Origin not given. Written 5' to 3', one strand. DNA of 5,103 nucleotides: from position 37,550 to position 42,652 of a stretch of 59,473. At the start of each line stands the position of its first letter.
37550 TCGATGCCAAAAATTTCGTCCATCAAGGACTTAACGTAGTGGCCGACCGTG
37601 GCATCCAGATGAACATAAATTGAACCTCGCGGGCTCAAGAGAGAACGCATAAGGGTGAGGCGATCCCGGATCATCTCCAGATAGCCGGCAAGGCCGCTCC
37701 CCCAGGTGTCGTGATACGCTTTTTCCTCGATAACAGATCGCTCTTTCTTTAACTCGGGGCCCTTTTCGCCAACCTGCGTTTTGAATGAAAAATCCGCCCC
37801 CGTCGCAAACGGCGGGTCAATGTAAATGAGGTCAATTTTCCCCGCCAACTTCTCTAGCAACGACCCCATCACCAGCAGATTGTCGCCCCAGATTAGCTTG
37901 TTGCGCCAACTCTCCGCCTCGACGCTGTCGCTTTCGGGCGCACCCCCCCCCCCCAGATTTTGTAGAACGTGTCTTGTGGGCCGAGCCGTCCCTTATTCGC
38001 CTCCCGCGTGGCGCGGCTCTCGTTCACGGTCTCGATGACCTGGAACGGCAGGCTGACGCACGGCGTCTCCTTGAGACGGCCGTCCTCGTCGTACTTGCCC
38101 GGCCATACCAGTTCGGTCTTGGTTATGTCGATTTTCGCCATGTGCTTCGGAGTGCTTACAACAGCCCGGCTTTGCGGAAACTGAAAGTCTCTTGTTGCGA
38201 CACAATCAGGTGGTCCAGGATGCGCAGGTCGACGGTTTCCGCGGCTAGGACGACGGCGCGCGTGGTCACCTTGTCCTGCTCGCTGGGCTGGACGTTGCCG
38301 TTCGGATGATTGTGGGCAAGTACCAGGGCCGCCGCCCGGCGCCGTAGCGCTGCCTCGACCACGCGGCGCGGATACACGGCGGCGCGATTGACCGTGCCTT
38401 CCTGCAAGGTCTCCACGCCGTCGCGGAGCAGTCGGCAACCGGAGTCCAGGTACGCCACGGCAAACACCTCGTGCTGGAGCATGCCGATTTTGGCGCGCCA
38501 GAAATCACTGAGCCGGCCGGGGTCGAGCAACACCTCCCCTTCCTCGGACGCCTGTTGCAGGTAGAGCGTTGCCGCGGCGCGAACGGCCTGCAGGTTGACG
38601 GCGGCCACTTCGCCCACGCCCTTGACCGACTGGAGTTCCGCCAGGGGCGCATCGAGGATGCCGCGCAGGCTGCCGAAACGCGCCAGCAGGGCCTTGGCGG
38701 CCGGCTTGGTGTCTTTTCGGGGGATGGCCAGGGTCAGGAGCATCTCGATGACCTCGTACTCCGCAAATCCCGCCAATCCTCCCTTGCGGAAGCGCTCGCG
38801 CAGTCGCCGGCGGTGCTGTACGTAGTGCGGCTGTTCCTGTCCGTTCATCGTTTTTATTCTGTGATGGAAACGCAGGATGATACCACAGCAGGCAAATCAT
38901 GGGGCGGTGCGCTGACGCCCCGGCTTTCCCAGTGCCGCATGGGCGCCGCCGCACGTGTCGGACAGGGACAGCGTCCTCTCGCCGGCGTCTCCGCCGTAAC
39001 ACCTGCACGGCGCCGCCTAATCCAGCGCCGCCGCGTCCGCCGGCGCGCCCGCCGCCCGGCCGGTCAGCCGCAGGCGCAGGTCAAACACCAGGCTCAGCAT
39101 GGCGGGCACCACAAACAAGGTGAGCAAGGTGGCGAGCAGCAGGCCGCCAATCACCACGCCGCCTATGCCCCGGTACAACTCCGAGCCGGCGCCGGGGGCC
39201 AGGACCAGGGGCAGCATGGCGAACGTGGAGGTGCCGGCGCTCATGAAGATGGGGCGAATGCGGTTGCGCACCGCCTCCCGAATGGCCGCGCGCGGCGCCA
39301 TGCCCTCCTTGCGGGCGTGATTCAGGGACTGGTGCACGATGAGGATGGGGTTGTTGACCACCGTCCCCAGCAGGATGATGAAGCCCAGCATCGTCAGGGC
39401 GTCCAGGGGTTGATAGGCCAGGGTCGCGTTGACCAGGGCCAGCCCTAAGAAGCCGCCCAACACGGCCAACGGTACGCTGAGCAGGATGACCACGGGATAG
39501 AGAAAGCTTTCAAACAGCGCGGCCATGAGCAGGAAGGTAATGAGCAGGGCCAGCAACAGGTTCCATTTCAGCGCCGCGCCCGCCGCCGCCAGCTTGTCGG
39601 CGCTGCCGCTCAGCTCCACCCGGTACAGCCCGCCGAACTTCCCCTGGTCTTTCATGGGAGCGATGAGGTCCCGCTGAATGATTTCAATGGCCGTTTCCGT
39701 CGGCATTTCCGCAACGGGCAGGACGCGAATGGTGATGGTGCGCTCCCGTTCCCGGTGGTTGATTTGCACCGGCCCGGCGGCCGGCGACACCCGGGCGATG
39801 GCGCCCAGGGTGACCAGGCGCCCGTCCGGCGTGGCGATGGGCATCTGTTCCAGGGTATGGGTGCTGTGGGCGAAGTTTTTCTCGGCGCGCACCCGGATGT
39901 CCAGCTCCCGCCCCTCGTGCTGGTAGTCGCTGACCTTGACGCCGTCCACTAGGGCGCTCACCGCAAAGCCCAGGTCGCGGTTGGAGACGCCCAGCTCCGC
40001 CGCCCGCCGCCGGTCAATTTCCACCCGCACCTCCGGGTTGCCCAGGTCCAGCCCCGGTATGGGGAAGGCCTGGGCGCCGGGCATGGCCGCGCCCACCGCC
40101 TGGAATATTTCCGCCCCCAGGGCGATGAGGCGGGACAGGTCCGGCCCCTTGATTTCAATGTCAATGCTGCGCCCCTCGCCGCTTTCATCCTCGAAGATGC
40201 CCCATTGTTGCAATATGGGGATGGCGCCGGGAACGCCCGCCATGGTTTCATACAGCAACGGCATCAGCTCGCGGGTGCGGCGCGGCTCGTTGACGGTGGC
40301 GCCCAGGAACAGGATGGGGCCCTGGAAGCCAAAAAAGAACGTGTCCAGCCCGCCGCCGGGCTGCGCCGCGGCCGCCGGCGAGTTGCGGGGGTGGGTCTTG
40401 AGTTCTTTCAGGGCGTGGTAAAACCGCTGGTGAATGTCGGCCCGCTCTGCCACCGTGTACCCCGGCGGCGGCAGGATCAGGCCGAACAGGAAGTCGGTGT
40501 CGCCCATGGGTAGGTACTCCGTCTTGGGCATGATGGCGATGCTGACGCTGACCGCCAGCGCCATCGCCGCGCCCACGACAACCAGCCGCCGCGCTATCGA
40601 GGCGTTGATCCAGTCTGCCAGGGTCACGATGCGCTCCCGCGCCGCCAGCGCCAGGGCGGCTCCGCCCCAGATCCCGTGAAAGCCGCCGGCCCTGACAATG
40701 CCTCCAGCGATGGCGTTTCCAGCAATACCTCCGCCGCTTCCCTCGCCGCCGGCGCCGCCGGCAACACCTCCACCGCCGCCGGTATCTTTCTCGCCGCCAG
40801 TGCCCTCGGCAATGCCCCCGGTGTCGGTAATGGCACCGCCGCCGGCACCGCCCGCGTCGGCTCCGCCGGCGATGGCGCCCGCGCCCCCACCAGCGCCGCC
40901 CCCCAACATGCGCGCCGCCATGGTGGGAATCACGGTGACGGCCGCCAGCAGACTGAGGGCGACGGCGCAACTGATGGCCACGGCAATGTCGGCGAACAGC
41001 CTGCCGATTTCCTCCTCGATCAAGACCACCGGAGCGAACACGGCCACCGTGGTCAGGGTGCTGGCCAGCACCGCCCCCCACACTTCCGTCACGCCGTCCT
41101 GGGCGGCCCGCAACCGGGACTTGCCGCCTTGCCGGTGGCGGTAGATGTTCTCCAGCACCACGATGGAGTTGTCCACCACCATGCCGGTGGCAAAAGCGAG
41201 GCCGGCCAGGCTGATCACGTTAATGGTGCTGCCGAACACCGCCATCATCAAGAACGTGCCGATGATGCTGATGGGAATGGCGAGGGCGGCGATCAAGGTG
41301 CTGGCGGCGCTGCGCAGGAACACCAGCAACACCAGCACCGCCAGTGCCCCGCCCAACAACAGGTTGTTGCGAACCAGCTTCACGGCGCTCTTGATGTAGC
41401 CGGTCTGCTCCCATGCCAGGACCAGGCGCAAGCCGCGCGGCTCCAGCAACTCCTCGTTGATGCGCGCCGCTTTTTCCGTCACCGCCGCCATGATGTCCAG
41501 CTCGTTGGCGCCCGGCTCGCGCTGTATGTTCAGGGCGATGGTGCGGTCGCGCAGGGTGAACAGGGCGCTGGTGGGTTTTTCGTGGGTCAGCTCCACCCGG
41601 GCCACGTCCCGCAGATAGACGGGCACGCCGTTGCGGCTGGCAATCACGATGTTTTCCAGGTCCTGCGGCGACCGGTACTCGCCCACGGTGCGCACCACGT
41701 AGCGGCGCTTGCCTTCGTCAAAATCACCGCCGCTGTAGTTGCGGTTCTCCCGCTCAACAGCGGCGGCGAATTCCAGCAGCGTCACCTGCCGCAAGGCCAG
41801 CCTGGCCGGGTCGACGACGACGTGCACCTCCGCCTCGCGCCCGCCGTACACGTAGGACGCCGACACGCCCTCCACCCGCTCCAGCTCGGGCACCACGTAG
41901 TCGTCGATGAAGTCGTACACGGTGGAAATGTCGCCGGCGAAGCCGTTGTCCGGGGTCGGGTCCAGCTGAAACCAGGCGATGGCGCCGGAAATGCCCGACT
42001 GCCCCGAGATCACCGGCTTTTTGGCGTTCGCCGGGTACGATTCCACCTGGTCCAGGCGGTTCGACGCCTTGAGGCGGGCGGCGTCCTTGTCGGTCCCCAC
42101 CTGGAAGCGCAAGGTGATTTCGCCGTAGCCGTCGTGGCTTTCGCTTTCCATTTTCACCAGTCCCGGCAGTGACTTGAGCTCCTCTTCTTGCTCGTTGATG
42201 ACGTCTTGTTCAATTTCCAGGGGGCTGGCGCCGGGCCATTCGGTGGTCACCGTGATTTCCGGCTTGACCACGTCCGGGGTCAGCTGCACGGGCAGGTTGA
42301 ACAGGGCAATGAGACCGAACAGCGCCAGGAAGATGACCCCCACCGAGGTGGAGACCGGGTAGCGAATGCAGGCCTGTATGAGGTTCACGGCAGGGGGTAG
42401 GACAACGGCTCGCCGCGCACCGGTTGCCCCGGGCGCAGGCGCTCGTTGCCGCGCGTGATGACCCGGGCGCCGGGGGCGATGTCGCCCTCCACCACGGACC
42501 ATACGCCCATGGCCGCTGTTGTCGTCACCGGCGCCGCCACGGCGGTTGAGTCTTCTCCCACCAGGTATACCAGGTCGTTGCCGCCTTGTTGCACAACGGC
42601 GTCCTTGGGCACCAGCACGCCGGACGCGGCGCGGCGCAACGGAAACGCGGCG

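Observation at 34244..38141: Two tandem type III mod genes with different TRDs, each switched OFF at a homologous poly-G tract, sharing one res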

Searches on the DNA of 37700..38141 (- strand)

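Call 89: search_dna_similar(query=window:37700-38141:-, collection=plasmids, mode=distant, max_rows=10)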
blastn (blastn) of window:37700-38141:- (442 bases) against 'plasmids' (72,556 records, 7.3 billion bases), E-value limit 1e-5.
Records with a match: 3; places in all: 3; records where one place covers at least 80% of the query: 0.
Best place of each record, by identity: 60-80% 3.
By first word of the organism name: Nitrosomonas 3.
By predicted mobility (MOB-suite, as given by PLSDB): conjugative 2; non-mobilizable 1.
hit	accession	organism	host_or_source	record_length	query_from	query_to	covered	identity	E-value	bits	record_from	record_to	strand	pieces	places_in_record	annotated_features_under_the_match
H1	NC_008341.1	Nitrosomonas eutropha C91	-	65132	234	336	23%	75.7%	2e-10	74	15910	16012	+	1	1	site-specific DNA-methyltransferase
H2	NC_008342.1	Nitrosomonas eutropha C91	-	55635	234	336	23%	75.7%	2e-10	74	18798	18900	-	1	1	site-specific DNA-methyltransferase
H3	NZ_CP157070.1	Nitrosomonas europaea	cell culture,river sludge effuent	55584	234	336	23%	72.8%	1e-6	61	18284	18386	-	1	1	site-specific DNA-methyltransferase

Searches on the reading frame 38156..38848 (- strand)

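Call 11: search_protein_families(library=pfam, proteins=[window:38156-38848:-])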
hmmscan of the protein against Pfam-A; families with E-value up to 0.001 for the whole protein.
window:38156-38848:- (230 aa): 4 families
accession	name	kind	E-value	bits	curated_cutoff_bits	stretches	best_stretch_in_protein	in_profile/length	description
PF04002.20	RadC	-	4.3e-35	120.7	22.1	1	110-228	4-120/121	RadC-like JAB domain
PF20582.4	UPF0758_N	-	4.7e-07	30.2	27.1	1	11-83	5-76/77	UPF0758 N-terminal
PF12826.13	HHH_2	-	1.8e-05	25.2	27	1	49-84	14-49/64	Helix-hairpin-helix motif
PF14464.11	Prok-JAB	-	0.00065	20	25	1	160-200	54-94/114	Prokaryotic homologs of the JAB domain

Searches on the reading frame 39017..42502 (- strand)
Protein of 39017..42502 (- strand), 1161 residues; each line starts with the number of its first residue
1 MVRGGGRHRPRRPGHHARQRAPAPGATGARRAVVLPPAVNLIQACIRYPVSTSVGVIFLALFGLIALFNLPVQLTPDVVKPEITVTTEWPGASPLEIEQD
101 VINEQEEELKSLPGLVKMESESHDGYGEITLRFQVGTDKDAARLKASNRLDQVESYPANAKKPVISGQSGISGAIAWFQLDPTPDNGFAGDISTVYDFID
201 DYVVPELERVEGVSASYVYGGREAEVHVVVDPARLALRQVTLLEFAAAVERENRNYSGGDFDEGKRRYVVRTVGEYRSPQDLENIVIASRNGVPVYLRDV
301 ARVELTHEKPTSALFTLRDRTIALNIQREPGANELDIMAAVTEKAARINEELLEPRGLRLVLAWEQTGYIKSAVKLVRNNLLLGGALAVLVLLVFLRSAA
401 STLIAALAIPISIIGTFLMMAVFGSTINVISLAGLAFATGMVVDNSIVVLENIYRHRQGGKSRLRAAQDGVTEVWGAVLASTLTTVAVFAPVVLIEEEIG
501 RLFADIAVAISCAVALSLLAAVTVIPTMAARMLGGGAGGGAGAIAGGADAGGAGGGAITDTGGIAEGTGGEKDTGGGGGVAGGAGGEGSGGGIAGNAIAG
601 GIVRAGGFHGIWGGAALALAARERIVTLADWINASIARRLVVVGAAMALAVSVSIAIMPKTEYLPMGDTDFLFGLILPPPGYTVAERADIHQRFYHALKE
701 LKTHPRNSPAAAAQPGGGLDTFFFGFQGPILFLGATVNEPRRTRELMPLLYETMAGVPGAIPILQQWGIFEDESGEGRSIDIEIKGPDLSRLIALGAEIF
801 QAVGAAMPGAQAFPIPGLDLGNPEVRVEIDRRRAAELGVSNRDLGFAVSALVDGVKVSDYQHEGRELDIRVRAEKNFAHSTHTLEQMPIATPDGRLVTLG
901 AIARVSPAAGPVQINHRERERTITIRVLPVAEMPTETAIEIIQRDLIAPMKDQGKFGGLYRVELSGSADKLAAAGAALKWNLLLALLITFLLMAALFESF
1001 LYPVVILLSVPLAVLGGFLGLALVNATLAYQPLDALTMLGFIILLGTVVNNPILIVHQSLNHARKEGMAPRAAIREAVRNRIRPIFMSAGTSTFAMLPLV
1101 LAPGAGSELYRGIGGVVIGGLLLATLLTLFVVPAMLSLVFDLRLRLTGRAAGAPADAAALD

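Call 11: search_protein_families(library=pfam, proteins=[window:39017-42502:-])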
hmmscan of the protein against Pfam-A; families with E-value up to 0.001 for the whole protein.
window:39017-42502:- (1161 aa): 2 families
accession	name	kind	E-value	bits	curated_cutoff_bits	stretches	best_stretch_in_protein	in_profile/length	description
PF00873.25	ACR_tran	-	1.5e-209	698.7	28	2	42-535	2-492/1021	AcrB/AcrD/AcrF family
PF03176.21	MMPL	-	3.5e-11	43.1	20.5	1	963-1139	126-302/333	MMPL family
